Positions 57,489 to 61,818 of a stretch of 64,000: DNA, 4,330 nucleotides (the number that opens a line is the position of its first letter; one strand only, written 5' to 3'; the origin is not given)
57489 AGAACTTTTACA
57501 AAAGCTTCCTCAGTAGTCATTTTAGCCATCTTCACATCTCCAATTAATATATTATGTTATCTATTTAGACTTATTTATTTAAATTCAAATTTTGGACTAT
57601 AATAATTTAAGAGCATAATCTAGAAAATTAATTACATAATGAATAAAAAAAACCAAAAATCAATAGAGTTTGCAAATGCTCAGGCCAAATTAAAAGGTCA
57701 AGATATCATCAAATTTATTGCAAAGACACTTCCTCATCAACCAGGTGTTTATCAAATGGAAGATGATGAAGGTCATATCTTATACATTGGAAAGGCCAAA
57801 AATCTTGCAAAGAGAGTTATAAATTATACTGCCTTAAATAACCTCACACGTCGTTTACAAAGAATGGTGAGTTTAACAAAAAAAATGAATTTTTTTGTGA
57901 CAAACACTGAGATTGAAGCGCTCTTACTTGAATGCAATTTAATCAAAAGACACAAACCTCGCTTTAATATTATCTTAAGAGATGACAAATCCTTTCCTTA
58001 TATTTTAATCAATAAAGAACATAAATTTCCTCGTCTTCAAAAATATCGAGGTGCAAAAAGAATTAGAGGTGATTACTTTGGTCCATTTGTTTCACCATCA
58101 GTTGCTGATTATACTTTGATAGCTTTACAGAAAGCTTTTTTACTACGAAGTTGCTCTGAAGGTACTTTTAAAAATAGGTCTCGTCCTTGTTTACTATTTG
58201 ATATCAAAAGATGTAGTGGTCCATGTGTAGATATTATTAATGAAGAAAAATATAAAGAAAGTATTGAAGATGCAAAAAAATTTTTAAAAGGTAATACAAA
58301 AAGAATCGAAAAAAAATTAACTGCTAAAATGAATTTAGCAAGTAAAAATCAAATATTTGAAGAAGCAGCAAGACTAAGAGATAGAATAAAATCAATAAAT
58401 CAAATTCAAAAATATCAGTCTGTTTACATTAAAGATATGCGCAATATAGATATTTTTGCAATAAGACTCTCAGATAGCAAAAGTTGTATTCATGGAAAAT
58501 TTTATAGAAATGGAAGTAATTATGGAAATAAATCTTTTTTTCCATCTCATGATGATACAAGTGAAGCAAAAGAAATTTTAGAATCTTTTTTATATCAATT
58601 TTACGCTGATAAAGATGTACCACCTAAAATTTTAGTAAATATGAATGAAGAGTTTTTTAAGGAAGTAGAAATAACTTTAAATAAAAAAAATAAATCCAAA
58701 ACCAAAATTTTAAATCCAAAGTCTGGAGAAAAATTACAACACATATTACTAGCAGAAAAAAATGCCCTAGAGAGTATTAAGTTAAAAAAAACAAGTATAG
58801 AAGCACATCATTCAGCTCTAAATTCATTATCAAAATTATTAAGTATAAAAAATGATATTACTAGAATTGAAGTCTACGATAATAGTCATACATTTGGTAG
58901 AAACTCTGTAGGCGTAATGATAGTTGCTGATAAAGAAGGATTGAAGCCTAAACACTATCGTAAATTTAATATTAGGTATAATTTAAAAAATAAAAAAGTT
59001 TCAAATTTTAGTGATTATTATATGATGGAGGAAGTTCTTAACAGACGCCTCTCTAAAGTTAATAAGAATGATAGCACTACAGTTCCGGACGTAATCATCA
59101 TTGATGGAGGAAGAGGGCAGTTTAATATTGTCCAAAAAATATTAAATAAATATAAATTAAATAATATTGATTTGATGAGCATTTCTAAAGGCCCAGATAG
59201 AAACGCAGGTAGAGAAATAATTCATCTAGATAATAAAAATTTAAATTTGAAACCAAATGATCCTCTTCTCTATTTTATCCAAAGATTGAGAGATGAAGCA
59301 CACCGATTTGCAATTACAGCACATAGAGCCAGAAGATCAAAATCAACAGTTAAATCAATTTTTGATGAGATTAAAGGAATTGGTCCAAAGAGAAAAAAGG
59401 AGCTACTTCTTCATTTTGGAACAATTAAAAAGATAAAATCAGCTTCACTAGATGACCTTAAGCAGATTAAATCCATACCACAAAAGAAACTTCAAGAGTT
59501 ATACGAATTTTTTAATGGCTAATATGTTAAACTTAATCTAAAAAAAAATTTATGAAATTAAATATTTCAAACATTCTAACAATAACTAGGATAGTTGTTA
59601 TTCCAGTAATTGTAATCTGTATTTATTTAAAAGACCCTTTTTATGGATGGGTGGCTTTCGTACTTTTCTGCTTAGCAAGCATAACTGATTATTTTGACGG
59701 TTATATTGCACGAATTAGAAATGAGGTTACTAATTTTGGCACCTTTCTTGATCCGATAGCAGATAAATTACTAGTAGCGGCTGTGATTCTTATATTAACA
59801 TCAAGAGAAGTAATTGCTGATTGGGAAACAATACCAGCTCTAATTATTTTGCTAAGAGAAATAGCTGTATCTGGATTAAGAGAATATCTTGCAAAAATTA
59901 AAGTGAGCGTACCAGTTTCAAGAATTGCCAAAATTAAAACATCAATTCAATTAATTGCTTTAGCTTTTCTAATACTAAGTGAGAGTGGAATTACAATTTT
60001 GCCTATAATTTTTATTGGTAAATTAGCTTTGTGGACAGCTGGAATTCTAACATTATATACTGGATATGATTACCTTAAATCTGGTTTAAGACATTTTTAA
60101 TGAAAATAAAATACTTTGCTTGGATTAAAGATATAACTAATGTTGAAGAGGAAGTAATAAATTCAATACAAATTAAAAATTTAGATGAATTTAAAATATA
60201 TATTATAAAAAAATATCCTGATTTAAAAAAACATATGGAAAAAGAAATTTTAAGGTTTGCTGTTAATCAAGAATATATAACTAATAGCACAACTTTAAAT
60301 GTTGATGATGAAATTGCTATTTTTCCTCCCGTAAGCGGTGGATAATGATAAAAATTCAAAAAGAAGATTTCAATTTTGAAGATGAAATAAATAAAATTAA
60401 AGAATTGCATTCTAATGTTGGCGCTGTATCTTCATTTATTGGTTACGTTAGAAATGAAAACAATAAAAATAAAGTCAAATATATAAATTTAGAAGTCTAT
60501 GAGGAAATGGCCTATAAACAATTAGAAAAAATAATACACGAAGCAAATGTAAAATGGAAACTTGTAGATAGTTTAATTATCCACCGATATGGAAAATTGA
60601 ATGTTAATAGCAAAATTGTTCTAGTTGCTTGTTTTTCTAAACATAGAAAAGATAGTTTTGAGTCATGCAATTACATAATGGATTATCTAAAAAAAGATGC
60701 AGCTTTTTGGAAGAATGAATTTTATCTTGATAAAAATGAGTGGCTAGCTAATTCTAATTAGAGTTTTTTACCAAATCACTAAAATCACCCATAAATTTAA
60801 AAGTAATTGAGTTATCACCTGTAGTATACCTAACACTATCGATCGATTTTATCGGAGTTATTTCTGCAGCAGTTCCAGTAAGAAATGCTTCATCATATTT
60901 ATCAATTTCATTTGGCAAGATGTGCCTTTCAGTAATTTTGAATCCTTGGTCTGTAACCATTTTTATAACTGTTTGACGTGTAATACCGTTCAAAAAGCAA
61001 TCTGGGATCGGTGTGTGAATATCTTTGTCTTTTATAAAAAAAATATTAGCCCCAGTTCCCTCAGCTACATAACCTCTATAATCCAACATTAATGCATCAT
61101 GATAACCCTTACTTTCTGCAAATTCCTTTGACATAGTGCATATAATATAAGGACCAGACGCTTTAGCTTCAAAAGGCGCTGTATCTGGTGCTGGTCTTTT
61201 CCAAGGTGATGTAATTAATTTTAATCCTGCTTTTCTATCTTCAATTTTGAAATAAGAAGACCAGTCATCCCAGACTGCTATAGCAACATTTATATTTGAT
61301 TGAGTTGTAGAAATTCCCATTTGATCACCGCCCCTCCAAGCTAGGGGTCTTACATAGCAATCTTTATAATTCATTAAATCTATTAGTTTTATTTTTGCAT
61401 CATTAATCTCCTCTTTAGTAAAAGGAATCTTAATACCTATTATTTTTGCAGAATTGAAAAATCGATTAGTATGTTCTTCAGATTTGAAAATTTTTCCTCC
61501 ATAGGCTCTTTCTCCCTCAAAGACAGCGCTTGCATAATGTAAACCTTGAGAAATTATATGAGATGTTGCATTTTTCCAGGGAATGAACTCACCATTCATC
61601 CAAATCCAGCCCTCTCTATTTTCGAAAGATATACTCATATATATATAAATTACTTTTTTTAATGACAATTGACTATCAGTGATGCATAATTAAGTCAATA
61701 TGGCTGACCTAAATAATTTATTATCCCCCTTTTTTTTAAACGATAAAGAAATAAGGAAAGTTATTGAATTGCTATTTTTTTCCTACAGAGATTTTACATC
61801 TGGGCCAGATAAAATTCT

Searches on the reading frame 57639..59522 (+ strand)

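Call 21: search_protein_families(library=ncbifam, proteins=[window:57639-59522:+], max_evalue=1e-15)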
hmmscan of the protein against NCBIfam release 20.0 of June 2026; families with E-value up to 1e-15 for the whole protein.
window:57639-59522:+ (627 aa): 14 families
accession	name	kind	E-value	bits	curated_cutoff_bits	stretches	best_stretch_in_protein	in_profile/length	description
TIGR00194.1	uvrC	equivalog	6.5e-164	546.8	285.45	1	28-605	5-573/574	excinuclease ABC subunit UvrC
NF001824.0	PRK00558.1-5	equivalog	2e-132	442.8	451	1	28-623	11-642/652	excinuclease ABC subunit UvrC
NF011263.0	PRK14669.1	equivalog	1e-109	367.9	1108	1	29-612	8-591/624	excinuclease ABC subunit C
NF011262.0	PRK14668.1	equivalog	2.8e-105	352.9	544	1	23-618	5-570/577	excinuclease ABC subunit C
NF011260.0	PRK14666.1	equivalog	9e-105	351.9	649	2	29-334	7-314/698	excinuclease ABC subunit C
NF011261.0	PRK14667.1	equivalog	2.1e-98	330.3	818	1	26-624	9-564/567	excinuclease ABC subunit C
NF011264.0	PRK14670.1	equivalog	5.8e-78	262.6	1021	1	29-609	13-573/602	excinuclease ABC subunit C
NF011266.0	PRK14672.1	equivalog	1.1e-74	252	1504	2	25-335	12-316/691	excinuclease ABC subunit C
NF005906.0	PRK07883.1-4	equivalog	8.1e-62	209.3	495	1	23-329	204-508/563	DEDD exonuclease domain-containing protein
NF005907.0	PRK07883.1-5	equivalog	3.4e-48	164.4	454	1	25-253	221-451/584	DEDD exonuclease domain-containing protein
NF005905.0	PRK07883.1-3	equivalog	3.3e-37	128.4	508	1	25-256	217-446/581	DEDD exonuclease domain-containing protein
NF005904.0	PRK07883.1-2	equivalog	4.5e-35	121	969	1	8-255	208-454/584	DEDD exonuclease domain-containing protein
NF005903.0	PRK07883.1-1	equivalog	1.4e-22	79.9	1038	1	21-252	235-463/642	DEDD exonuclease domain-containing protein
NF007833.0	PRK10545.1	equivalog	1.2e-18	67.4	367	1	4-213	5-210/289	excinuclease Cho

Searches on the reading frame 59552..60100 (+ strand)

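Call 21: search_protein_families(library=ncbifam, proteins=[window:59552-60100:+], max_evalue=1e-15)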
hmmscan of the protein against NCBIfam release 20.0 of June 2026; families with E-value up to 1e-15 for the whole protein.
window:59552-60100:+ (182 aa): 3 families
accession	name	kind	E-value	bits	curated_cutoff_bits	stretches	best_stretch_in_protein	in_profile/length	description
TIGR00560.1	pgsA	equivalog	4.5e-42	144.6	109.1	1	4-176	2-174/183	CDP-diacylglycerol--glycerol-3-phosphate 3-phosphatidyltransferase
NF008090.0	PRK10832.1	equivalog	2.1e-38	132.2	304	1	1-177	1-174/182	CDP-diacylglycerol--glycerol-3-phosphate 3-phosphatidyltransferase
NF053678.1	ClpnSynClsA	equivalog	1.2e-21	77.7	240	1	3-169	3-166/180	cardiolipin synthase ClsA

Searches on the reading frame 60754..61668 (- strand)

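Call 21: search_protein_families(library=ncbifam, proteins=[window:60754-61668:-], max_evalue=1e-15)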
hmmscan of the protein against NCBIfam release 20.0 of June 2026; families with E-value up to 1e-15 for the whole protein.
window:60754-61668:- (304 aa): 15 families
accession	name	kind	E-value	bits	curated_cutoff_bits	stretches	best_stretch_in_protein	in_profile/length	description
NF005726.0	PRK07544.1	equivalog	2.6e-130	433.8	396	1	12-302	3-290/295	branched-chain amino acid aminotransferase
NF005146.0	PRK06606.1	equivalog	2.4e-91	305.9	279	1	16-302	3-294/307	branched-chain amino acid transaminase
TIGR01122.1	ilvE_I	equivalog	6e-85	285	245.55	1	23-302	1-286/298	branched-chain-amino-acid transaminase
NF006185.0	PRK08320.1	subfamily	6.4e-62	209.4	363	1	20-302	3-285/292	branched-chain amino acid aminotransferase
NF009126.0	PRK12479.1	equivalog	3.5e-48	164.3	518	1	20-301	4-285/299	branched-chain-amino-acid transaminase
NF009896.0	PRK13356.1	equivalog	4e-46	157.4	262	1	17-284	5-269/287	branched-chain amino acid aminotransferase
NF005209.0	PRK06680.1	subfamily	1.1e-35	122.9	320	1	20-297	3-278/286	D-amino-acid transaminase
NF009897.0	PRK13357.1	equivalog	5.6e-33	114.2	307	1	12-278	35-316/358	branched-chain amino acid aminotransferase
TIGR01121.1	D_amino_aminoT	equivalog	1e-32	113.4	277.45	1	178-286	152-260/276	D-amino-acid transaminase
NF005800.0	PRK07650.1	equivalog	3.4e-32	111.9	308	1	22-298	3-274/290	aminodeoxychorismate lyase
TIGR01123.1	ilvE_II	equivalog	2.3e-28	99.1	250.05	1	23-278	1-272/313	branched-chain-amino-acid transaminase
TIGR03461.1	pabC_Proteo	equivalog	5.9e-23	81.4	176.85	1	38-284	12-253/262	aminodeoxychorismate lyase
NF004761.0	PRK06092.1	equivalog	1.3e-21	77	260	1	33-284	9-255/268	aminodeoxychorismate lyase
NF005888.0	PRK07849.1-3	equivalog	6.3e-20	71.3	273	0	179-280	170-273/298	aminodeoxychorismate lyase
NF009066.0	PRK12400.1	equivalog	3.1e-18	66.2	538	1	38-303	25-285/290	D-amino-acid transaminase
